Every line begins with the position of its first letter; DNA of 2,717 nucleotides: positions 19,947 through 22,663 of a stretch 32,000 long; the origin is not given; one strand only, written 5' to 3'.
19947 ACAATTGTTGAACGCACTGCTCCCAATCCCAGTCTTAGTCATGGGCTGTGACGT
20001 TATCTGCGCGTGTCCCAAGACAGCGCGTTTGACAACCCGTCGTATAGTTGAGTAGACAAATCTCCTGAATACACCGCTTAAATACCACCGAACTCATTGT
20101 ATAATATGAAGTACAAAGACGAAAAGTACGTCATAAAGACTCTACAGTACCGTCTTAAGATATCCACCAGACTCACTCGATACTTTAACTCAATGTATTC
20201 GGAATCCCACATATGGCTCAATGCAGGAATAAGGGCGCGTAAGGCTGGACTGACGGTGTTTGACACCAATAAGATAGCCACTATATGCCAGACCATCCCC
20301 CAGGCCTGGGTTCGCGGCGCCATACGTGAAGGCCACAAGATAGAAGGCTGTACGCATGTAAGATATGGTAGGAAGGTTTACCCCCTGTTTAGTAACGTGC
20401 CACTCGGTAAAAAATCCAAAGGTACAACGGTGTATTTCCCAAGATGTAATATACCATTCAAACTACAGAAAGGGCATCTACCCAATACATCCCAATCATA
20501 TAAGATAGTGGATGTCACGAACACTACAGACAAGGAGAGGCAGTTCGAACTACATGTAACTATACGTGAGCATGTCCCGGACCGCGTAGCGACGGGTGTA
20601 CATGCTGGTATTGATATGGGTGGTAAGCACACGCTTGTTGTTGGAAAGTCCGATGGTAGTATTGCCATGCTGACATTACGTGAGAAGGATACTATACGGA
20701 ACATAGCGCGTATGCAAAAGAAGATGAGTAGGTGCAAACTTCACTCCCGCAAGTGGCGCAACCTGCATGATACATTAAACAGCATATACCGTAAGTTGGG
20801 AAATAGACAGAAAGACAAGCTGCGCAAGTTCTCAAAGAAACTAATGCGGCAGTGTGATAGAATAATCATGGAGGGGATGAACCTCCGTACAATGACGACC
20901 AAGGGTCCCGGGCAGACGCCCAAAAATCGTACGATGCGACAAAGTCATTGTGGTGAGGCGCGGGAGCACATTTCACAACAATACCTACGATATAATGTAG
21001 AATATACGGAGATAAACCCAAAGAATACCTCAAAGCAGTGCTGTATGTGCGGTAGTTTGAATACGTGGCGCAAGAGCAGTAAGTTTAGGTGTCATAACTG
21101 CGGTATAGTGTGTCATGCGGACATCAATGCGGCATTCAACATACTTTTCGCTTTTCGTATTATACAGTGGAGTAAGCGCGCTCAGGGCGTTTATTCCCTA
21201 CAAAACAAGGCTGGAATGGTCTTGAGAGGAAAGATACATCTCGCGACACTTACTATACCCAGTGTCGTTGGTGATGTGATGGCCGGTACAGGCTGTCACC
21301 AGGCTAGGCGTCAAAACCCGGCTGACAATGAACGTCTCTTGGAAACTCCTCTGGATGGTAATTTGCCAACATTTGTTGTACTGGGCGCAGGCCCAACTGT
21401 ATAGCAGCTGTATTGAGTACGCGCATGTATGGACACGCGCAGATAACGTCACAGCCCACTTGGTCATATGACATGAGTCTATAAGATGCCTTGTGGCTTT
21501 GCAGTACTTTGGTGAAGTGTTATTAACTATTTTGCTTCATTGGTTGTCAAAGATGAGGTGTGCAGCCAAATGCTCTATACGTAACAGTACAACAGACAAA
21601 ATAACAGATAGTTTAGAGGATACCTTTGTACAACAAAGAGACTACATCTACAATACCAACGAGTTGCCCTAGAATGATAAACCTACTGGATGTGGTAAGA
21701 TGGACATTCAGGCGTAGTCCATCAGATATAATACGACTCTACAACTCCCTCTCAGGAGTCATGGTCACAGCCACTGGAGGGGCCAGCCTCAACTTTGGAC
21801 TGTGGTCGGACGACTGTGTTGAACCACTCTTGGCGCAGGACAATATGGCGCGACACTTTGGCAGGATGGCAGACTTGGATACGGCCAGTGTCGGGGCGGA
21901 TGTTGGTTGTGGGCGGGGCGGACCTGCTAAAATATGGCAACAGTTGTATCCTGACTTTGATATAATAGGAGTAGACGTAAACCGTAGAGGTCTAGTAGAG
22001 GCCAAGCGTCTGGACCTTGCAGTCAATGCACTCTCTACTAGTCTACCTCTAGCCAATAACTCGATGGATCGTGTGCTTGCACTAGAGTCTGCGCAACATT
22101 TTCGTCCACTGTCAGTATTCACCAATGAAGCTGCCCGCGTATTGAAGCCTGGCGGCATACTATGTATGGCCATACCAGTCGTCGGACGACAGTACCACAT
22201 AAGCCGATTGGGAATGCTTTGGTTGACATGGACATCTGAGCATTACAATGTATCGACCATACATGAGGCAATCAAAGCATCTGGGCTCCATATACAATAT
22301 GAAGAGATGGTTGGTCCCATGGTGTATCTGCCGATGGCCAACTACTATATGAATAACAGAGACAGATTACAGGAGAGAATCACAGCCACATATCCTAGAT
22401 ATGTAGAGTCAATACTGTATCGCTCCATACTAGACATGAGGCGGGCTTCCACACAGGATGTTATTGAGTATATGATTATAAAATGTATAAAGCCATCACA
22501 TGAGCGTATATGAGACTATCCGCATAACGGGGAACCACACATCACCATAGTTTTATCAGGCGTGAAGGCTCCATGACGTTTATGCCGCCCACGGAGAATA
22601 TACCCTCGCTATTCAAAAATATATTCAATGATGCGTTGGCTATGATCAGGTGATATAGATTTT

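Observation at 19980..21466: Second, unrelated TnpB element shows the same shell: perfect 28-bp TIRs and a 7/8 8-bp flanking repeat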

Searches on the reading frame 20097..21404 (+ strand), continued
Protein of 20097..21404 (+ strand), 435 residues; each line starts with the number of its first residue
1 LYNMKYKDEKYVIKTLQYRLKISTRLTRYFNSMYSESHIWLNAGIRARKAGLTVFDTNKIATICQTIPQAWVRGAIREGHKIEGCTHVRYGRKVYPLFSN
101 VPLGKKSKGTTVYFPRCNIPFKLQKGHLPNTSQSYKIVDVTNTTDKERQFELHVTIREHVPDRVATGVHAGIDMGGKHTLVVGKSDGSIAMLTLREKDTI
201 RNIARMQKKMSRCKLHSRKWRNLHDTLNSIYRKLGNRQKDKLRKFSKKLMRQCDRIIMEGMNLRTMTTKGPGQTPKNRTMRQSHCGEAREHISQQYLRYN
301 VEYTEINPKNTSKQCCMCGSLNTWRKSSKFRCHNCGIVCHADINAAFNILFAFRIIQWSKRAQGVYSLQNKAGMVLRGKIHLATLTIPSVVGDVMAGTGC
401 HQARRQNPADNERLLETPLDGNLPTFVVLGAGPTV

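Call 51: find_encoding_contigs(protein=P0032, flank=4000, max_places=6)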
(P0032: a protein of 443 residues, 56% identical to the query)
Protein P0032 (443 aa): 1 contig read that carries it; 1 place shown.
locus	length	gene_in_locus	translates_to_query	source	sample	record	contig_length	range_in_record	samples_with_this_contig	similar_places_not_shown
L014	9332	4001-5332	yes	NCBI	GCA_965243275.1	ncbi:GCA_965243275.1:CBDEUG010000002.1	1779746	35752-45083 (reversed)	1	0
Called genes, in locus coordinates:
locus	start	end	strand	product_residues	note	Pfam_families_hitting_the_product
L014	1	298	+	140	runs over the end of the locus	PF07681:DoxX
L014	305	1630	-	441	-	PF01546:Peptidase_M20, PF07687:M20_dimer (weak)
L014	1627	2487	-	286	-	PF01256:Carb_kinase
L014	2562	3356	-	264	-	PF01135:PCMT, PF01209:Ubie_methyltran (weak), PF08704:GCD14, PF13847:Methyltransf_31, PF13649:Methyltransf_25 (weak)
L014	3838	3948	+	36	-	-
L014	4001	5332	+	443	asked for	PF01385:OrfB_IS605, PF07282:Cas12f1-like_TNB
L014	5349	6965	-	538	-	PF00270:DEAD (faint), PF04851:ResIII, PF13307:Helicase_C_2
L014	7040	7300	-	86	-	-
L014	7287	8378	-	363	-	PF13784:Fic_N, PF02661:Fic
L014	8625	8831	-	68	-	-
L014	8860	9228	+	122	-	-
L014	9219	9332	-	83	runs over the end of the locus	-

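Call 58: find_encoding_contigs(protein=P0003, flank=3000, max_places=6)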
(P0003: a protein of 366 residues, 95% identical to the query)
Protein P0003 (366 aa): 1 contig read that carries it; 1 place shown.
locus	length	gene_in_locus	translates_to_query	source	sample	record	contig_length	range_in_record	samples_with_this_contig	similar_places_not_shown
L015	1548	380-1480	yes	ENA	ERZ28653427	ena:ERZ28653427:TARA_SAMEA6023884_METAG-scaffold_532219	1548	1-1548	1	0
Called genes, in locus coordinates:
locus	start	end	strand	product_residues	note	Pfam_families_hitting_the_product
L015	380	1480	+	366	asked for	PF01385:OrfB_IS605, PF07282:Cas12f1-like_TNB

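Call 69: search_dna_similar(query=window:20106-21404:+, collection=plasmids, mode=protein, max_rows=12, max_evalue=1e-8)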
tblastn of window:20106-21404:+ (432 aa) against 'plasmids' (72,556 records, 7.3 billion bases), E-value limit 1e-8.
Records with a match: 1426; places in all: 1772; records where one place covers at least 80% of the query: 1.
Best place of each record, by identity: <60% 1426.
By first word of the organism name: Klebsiella 973; Escherichia 262; Salmonella 54; Campylobacter 14; Shigella 14; Providencia 10; Aeromonas 9; Streptomyces 7; Raoultella 7; Enterobacter 7; and 41 more.
By predicted mobility (MOB-suite, as given by PLSDB): conjugative 1083; non-mobilizable 283; mobilizable 60.
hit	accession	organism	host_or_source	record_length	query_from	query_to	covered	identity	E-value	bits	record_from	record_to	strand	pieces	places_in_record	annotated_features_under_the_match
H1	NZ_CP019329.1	Natronorubrum daqingense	-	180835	5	389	89%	23.2%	1e-9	68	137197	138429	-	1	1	RNA-guided endonuclease TnpB family protein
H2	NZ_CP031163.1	Deinococcus wulumuqiensis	cell culture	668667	163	428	62%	26.4%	1e-11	75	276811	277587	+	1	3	RNA-guided endonuclease TnpB family protein | hypothetical protein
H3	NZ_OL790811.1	Proteus mirabilis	-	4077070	89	349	60%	26.3%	1e-11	74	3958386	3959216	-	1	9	none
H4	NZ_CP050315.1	Shewanella aestuarii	Perinereis linea,Single cell,intestinal ...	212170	88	347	60%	25.9%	2e-12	77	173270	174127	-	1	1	RNA-guided endonuclease TnpB family protein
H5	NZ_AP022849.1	Bosea sp. ANAM02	Callyspongia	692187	64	347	66%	23.7%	2e-10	71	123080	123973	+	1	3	RNA-guided endonuclease TnpB family protein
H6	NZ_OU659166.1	Providencia alcalifaciens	Canis lupus familiaris,intestine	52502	89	349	60%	25.3%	4e-9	66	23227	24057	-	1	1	RNA-guided endonuclease TnpB family protein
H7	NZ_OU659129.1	Providencia alcalifaciens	Canis lupus familiaris,intestine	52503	89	349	60%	25.3%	4e-9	66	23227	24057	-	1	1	RNA-guided endonuclease TnpB family protein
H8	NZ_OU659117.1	Providencia alcalifaciens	Canis lupus familiaris,intestine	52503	89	349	60%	25.3%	4e-9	66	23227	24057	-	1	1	RNA-guided endonuclease TnpB family protein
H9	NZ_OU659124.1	Providencia alcalifaciens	Canis lupus familiaris,intestine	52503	89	349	60%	25.3%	4e-9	66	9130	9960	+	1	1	RNA-guided endonuclease TnpB family protein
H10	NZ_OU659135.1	Providencia alcalifaciens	Canis lupus familiaris,intestine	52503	89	349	60%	25.3%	4e-9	66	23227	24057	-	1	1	RNA-guided endonuclease TnpB family protein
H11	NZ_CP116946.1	Providencia alcalifaciens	Homo sapiens,rectal swab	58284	89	349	60%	25.3%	5e-9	66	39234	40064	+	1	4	transposase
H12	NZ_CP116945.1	Providencia alcalifaciens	Homo sapiens,rectal swab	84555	89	349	60%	25.3%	4e-9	66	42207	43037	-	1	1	RNA-guided endonuclease TnpB family protein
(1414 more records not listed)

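Call 70: search_dna_similar(query=window:20106-21404:+, collection=phages, mode=protein, max_rows=12, max_evalue=1e-8)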
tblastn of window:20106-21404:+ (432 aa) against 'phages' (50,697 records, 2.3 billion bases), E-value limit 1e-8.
Records with a match: 19; places in all: 20; records where one place covers at least 80% of the query: 0.
Best place of each record, by identity: <60% 19.
By first word of the organism name: Escherichia 5; Salmonella 4; Acidianus 2; Bicaudavirus 2; Thermus 2; uncultured 1; Morganella 1; Bacteriophage 1; Klebsiella 1.
By host as written in the record: - 4; Escherichia coli 4; Salmonella enterica subsp. enterica serovar Indiana J46 2; Salmonella enterica subsp. enterica serovar Enteritidis ST11 1; Acidianus convivator AA9 1; Acidianus convivator 1; Sulfolobus solfataricus 1; Morganella morganii IME1369 1; and 4 more.
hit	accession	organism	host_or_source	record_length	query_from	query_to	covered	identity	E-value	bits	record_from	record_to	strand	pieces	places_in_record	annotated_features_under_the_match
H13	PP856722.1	Salmonella phage vB_SEnST11_KE23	Salmonella enterica subsp. enterica ...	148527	116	347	54%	27.1%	9e-14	80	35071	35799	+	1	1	transposase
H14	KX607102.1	Acidianus two-tailed phage variant 1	Acidianus convivator AA9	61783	137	347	49%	26.9%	1e-9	67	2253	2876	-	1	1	IS605 family OrfB transposase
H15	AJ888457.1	Bicaudavirus pozzuoliense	-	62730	137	347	49%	26.9%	1e-9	67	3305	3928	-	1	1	putative transposase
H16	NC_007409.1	Bicaudavirus pozzuoliense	Acidianus convivator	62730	137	347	49%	26.9%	1e-9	67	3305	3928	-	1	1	transposase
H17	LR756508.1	uncultured phage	metagenomic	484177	145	346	47%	27.2%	8e-10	67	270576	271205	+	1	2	record has no annotation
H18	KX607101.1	Acidianus two-tailed virus 2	Sulfolobus solfataricus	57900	152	347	45%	26.5%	2e-9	66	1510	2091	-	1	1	putative transposase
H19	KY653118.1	Morganella phage IME1369_01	Morganella morganii IME1369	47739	137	349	49%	24.0%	1e-9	67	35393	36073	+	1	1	putative virulence protein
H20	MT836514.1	Bacteriophage sp.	human fecal samples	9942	150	346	46%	25.8%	2e-10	69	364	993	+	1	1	record has no annotation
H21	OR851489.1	Salmonella phage S.Kent 1-2-1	Salmonella enterica subsp. enterica ...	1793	147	353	48%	24.5%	1e-10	69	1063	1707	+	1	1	record has no annotation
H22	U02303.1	Escherichia phage If1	-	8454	147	349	47%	23.6%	6e-10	67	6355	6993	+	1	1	ORF348; homologous to eryA gene product in L07626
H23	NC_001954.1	Escherichia phage If1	Escherichia coli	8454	147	349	47%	23.6%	6e-10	67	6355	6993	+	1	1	hypothetical protein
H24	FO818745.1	Escherichia phage RCS47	Escherichia coli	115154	161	349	44%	24.9%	4e-10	68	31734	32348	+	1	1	insQ: transposase IS605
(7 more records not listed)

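Call 75: search_solved_structures(query=A1, max_evalue=0.001, show_alignments=1)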
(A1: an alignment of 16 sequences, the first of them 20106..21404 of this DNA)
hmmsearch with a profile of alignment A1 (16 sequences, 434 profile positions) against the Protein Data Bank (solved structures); distinct sequences matched with E-value up to 0.001: 19.
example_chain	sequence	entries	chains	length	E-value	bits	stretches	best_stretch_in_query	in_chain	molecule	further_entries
9yyg_A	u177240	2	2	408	2.2e-18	69.5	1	132-347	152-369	AI-designed RNA-guided nuclease | AI-generated RNA-guided nuclease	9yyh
9j09_A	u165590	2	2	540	4.2e-13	52.1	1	198-353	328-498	Transposase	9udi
9nzp_A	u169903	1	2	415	3.7e-12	49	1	130-354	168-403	IS200/IS605 family element transposase accessory protein TnpB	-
8bf8_A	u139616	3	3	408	4.1e-12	48.9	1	132-347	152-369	RNA-guided DNA endonuclease TnpB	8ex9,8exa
8h1j_A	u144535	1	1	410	4.1e-12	48.8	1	132-347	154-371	RNA-guided DNA endonuclease TnpB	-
9b0l_P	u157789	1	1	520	4.5e-12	48.7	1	167-348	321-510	TnpB-like protein L79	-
23vu_A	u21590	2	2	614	9.9e-11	44.3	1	212-347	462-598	UnCas12m4a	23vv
9nzq_A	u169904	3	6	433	3.8e-09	39.1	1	198-349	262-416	Cas12f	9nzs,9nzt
8hr5_A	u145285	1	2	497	1.5e-08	37.1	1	131-356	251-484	Transposase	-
23vw_A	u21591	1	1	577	1e-07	34.3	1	231-348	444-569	CRISPR-associated DNA-binding protein Cas12m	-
7l48_A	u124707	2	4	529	4.3e-07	32.3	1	273-347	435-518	Cas12f | Cas12f1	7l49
7c7l_A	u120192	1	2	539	1.1e-06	31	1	283-347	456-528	CRISPR-associated protein Cas14a.1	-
7wju_A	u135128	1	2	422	1.1e-06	31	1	285-347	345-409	OrfB_Zn_ribbon domain-containing protein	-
8j12_A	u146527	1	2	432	1.2e-06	30.9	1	285-347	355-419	Transposase IS605 OrfB C-terminal domain-containing protein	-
8j3r_A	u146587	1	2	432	1.2e-06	30.9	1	285-347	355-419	Transposase IS605 OrfB C-terminal domain-containing protein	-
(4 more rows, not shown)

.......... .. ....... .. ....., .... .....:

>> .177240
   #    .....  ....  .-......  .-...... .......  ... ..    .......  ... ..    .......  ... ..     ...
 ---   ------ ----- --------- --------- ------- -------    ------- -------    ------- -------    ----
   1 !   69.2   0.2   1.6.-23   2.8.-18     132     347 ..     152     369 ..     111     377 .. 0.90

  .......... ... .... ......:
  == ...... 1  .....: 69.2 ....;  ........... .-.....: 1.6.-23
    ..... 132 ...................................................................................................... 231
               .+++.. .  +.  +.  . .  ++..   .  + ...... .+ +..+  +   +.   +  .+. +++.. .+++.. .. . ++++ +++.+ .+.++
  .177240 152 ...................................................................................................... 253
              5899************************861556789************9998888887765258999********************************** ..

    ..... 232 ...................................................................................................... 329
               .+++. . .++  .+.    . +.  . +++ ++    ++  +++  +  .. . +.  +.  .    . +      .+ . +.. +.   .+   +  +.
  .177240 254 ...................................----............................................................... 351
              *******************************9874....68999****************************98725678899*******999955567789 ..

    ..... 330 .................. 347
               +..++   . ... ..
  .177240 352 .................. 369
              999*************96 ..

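Call 99: find_encoding_contigs(protein=P0043, flank=4000, max_places=4)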
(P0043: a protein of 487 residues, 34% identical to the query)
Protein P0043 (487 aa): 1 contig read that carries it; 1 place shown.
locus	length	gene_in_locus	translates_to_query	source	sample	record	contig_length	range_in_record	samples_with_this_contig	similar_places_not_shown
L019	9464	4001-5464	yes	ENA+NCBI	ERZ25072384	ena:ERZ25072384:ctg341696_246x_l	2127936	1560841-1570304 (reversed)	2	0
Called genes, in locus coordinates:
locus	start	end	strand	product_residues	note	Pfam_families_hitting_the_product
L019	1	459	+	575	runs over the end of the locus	PF00924:MS_channel_2nd (faint), PF21082:MS_channel_3rd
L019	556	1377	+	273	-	PF13793:Pribosyltran_N, PF00156:Pribosyltran, PF14681:UPRTase (weak), PF14572:Pribosyl_synth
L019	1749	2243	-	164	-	-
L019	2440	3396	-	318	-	-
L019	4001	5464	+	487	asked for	PF01385:OrfB_IS605 (weak), PF07282:Cas12f1-like_TNB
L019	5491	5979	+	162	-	PF05425:CopD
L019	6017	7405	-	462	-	-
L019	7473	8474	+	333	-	PF02568:ThiI, PF03054:tRNA_Me_trans, PF18297:NFACT-R_2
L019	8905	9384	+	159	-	-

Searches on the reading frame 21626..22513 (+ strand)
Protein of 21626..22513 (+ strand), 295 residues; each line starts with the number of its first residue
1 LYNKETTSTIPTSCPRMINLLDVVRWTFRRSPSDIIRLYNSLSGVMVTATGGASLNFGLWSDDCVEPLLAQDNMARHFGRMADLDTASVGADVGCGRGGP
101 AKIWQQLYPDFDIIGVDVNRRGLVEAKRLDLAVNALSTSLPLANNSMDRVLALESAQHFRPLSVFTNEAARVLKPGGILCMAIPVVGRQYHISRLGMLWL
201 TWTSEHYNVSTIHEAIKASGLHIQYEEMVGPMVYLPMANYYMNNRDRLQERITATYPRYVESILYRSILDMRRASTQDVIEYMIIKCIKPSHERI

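Call 11: search_protein_families(library=pfam, proteins=[window:21626-22513:+], max_evalue=0.001)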
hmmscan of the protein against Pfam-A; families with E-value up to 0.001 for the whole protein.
window:21626-22513:+ (295 aa): 5 families
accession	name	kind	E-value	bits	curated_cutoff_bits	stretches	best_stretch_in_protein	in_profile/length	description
PF08241.18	Methyltransf_11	-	1.9e-14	54.5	21.2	1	92-180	2-94/95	Methyltransferase domain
PF13649.12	Methyltransf_25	-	3.3e-10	41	27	1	92-177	3-97/97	Methyltransferase domain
PF08242.18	Methyltransf_12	-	2.2e-07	32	30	1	92-179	2-98/98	Methyltransferase domain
PF13847.12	Methyltransf_31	-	2.9e-07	30.7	27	1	92-185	9-113/145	Methyltransferase domain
PF13489.12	Methyltransf_23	-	0.00023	21.4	27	1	84-213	20-151/164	Methyltransferase domain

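Call 61: find_homologous_proteins(query=window:21626-22513:+, max_evalue=1e-20)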
Query window:21626-22513:+ (295 aa): 286 proteins with E <= 1e-20 among 1342 candidates; the best 120 are listed.
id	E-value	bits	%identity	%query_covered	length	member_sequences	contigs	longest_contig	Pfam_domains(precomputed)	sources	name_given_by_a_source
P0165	2.0e-181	620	98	95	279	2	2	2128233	PF13847.13,PF13649.13,PF08241.19,PF08242.19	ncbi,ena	-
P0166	7.3e-178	608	96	94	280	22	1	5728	PF13649.13,PF08241.19,PF08242.19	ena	-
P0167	2.4e-173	593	93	95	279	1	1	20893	PF13847.13,PF13649.13,PF08241.19,PF08242.19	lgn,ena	-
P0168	1.5e-150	518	78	96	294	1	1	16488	PF13847.13,PF13489.13,PF13649.13,PF08241.19,PF08242.19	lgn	-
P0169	7.7e-132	457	72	93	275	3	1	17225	PF13847.13,PF13489.13,PF13649.13,PF08241.19,PF08242.19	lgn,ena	-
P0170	6.1e-119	415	66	93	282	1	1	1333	PF13847.13,PF13649.13,PF08241.19,PF08242.19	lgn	-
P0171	2.8e-117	409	65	93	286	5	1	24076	PF13847.13,PF13649.13,PF05148.22,PF08241.19,PF08242.19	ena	-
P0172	1.4e-113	397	63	93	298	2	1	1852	PF13649.13,PF08241.19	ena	-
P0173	4.3e-113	395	64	92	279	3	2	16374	PF13649.13,PF08241.19,PF08242.19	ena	-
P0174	1.2e-112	394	63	93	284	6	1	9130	PF13649.13,PF08241.19,PF08242.19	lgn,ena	-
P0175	1.3e-112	394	63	94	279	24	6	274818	PF13649.13,PF08241.19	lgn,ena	-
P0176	2.1e-107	377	60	91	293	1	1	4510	PF13847.13,PF13649.13,PF05148.22,PF08241.19,PF08242.19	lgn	-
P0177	1.3e-105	371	65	83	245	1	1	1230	PF13649.13,PF08241.19,PF08242.19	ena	-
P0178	2.2e-99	350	60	83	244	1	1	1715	PF13847.13,PF13649.13,PF05148.22,PF08241.19,PF08242.19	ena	-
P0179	1.8e-98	347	57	93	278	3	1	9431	PF13649.13,PF05148.22,PF08241.19,PF08242.19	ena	-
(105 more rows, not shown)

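Call 62: find_encoding_contigs(protein=P0165, flank=4000, max_places=3)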
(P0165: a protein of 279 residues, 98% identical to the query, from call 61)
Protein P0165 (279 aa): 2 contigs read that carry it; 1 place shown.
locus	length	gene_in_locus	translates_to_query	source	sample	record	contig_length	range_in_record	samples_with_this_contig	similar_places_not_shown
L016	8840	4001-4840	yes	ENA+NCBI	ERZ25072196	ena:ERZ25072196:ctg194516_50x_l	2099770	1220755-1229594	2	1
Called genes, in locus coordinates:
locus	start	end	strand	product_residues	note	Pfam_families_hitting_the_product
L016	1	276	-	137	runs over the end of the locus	PF02628:COX15-CtaA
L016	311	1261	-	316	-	PF06525:SoxE (faint), PF07732:Cu-oxidase_3 (faint), PF07731:Cu-oxidase_2 (faint), PF00127:Copper-bind (weak)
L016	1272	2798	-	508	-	PF00115:COX1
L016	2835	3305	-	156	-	PF13473:Cupredoxin_1 (weak), PF00116:COX2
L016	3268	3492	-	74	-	-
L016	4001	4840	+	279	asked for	PF13847:Methyltransf_31 (weak), PF08241:Methyltransf_11, PF08242:Methyltransf_12 (weak), PF13649:Methyltransf_25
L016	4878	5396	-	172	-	PF07282:Cas12f1-like_TNB (weak)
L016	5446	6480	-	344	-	-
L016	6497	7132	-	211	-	PF00300:His_Phos_1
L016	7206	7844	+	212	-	PF03807:F420_oxidored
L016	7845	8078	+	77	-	-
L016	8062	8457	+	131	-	PF01243:PNPOx_N, PF12900:Pyridox_ox_2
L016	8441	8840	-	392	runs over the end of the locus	PF00155:Aminotran_1_2, PF01053:Cys_Met_Meta_PP (faint), PF00266:Aminotran_5 (weak), PF01041:DegT_DnrJ_EryC1 (weak)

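Call 63: find_encoding_contigs(protein=P0167, flank=4000, max_places=3)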
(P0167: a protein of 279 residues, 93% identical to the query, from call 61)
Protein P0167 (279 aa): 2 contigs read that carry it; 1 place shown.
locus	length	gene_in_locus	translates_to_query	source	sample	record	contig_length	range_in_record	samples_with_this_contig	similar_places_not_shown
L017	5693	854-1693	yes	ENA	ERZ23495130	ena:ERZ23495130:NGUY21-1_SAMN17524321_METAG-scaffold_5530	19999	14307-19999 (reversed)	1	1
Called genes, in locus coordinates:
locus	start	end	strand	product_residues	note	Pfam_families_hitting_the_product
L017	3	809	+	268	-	?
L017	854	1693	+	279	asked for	PF13847:Methyltransf_31 (faint), PF08241:Methyltransf_11, PF08242:Methyltransf_12, PF13649:Methyltransf_25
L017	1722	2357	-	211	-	PF00300:His_Phos_1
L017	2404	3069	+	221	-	PF03807:F420_oxidored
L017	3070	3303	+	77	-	-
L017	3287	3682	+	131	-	PF01243:PNPOx_N, PF12900:Pyridox_ox_2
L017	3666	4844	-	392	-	PF00155:Aminotran_1_2, PF00266:Aminotran_5 (faint), PF01041:DegT_DnrJ_EryC1 (weak)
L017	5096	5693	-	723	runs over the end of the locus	PF01071:GARS_A (faint), PF02222:ATP-grasp (weak), PF02655:ATP-grasp_3, PF02786:CPSase_L_D2, PF07478:Dala_Dala_lig_C, PF13535:ATP-grasp_4, PF01546:Peptidase_M20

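Call 102: find_encoding_contigs(protein=P0166, flank=5000, max_places=6)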
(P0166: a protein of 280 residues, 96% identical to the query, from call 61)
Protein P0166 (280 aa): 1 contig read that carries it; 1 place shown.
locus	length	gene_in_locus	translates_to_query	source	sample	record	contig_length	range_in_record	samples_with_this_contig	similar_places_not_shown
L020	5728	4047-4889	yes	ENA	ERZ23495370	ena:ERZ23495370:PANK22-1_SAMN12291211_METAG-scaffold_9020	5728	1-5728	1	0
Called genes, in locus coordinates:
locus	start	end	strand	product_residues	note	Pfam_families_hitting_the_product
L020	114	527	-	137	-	PF02628:COX15-CtaA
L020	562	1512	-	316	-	PF07732:Cu-oxidase_3 (weak), PF06525:SoxE (faint), PF23509:MSMEG_3727_PQQ-assoc (faint), PF07731:Cu-oxidase_2 (faint), PF00127:Copper-bind (weak)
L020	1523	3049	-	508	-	PF00115:COX1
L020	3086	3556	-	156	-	PF13473:Cupredoxin_1 (weak), PF00116:COX2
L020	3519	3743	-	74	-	-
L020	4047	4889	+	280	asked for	PF08241:Methyltransf_11, PF08242:Methyltransf_12, PF13649:Methyltransf_25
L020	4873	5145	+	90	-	-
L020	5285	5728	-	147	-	?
